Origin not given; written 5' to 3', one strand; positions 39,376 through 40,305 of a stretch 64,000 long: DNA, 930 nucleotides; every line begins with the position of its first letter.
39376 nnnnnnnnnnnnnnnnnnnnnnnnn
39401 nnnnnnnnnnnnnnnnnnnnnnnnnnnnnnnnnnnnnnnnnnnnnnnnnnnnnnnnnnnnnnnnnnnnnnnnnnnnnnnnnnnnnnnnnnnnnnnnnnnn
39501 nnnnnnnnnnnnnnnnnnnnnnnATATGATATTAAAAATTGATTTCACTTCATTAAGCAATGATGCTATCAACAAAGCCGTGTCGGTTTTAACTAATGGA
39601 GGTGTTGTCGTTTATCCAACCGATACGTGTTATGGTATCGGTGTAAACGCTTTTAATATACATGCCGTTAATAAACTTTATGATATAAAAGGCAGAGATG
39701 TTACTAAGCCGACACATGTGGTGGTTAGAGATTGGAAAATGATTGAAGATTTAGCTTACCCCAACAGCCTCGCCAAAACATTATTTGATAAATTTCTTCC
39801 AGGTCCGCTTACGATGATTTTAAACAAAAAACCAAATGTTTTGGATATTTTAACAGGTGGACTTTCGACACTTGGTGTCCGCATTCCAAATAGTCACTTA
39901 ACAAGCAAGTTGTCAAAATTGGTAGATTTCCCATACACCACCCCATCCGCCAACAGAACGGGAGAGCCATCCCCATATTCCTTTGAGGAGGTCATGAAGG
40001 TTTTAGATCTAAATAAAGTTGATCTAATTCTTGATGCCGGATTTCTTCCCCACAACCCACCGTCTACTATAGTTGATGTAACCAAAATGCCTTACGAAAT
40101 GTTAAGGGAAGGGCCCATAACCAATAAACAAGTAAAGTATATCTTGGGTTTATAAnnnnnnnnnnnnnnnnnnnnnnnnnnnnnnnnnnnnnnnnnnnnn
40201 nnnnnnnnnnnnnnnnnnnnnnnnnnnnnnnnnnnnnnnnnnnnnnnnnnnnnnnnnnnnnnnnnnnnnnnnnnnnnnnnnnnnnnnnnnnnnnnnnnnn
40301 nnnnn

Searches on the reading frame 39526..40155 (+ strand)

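Call 11: search_protein_families(library=pfam, proteins=[window:39526-40155:+])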
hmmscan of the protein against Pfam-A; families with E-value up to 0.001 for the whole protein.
window:39526-40155:+ (209 aa): 1 family
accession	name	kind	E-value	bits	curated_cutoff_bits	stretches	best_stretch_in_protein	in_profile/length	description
PF01300.24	Sua5_yciO_yrdC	-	6.5e-50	169.5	25.1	1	21-196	2-178/178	Telomere recombination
